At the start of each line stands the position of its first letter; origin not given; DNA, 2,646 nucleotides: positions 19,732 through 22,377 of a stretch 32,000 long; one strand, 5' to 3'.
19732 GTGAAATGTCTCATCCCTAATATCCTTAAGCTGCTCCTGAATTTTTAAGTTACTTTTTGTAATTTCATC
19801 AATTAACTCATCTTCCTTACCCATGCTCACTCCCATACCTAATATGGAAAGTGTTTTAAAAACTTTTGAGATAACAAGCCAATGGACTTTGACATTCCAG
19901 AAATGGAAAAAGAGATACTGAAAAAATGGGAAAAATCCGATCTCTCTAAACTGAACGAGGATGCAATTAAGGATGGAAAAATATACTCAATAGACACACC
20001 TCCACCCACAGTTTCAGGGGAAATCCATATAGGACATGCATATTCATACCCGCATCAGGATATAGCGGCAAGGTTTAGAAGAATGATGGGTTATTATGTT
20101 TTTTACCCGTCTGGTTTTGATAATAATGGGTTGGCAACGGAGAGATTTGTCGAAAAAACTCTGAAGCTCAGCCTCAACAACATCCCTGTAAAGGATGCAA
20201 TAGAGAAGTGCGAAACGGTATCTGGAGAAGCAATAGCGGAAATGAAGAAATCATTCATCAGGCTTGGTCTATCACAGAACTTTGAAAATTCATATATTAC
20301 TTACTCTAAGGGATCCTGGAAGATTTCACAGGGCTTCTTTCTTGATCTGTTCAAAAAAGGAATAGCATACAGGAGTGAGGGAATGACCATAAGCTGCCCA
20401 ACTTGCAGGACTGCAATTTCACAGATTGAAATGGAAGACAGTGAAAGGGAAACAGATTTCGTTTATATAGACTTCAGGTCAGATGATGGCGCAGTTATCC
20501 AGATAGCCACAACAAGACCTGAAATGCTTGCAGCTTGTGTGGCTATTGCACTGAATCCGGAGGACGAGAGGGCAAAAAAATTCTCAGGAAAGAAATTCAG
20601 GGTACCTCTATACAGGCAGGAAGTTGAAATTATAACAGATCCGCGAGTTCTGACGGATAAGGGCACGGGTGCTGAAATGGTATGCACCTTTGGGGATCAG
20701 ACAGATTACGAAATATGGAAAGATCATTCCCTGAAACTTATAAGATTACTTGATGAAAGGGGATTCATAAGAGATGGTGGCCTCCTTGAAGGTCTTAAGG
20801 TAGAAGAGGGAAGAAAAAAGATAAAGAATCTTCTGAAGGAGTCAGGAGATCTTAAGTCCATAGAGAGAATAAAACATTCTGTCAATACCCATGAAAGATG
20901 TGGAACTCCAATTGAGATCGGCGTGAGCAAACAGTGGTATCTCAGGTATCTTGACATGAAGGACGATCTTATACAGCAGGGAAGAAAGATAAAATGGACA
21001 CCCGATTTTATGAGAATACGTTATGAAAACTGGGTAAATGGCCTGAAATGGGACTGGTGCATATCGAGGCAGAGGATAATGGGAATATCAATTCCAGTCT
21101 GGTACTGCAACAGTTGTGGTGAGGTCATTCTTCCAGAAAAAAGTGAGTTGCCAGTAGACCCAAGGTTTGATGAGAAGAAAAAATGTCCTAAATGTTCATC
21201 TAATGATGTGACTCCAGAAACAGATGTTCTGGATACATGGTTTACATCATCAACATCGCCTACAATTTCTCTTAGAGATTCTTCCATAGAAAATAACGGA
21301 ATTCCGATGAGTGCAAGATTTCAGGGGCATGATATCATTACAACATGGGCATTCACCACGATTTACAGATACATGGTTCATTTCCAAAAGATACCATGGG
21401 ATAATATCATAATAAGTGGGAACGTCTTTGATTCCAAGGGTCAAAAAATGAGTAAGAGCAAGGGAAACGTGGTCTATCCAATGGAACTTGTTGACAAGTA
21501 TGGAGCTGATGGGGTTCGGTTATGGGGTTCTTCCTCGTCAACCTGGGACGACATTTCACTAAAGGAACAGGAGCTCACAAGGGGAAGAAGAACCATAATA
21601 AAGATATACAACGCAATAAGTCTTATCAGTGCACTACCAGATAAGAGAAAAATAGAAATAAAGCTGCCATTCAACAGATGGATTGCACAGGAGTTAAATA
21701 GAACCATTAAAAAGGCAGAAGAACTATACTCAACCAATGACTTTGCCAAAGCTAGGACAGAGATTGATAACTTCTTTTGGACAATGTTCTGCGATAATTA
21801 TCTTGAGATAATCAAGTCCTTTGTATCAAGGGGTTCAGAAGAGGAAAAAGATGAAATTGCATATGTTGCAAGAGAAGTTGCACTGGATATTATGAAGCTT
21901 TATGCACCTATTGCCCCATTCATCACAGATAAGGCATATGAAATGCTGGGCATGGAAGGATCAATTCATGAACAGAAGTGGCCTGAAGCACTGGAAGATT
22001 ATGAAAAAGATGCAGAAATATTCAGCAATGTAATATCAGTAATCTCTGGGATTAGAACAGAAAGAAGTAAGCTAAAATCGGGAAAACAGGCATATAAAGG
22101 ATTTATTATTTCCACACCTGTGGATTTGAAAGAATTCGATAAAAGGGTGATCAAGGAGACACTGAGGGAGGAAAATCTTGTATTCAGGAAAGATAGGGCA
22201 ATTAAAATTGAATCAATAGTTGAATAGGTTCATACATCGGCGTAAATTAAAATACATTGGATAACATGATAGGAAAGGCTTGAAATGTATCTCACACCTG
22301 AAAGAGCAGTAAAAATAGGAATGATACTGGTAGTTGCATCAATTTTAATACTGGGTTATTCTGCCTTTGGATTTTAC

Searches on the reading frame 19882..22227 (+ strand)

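Call 12: search_protein_families(library=pfam, proteins=[window:19882-22227:+], max_evalue=0.001)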
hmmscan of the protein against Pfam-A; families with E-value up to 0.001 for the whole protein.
window:19882-22227:+ (781 aa): 6 families
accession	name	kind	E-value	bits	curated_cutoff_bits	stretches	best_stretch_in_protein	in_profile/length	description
PF00133.28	tRNA-synt_1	-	3.5e-82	276.8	22.7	1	12-560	2-413/414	tRNA synthetases class I (I, L, M and V)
PF08264.19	Anticodon_1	-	2.8e-32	112.1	25.1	1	598-735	1-140/148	Anticodon-binding domain of tRNA ligase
PF09334.17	tRNA-synt_1g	-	3.1e-19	69.5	20.1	2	37-179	3-130/391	tRNA synthetases class I (M)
PF01406.26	tRNA-synt_1e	-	2e-06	27.8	27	0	42-166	17-125/301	tRNA synthetases class I (C) catalytic domain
PF13603.12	tRNA-synt_1_2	-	9.6e-05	22.4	25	0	234-291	84-141/185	Leucyl-tRNA synthetase, editing domain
PF19303.5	Anticodon_3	-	0.00039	20.8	23.5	1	599-705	12-113/152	Anticodon binding domain of methionyl tRNA ligase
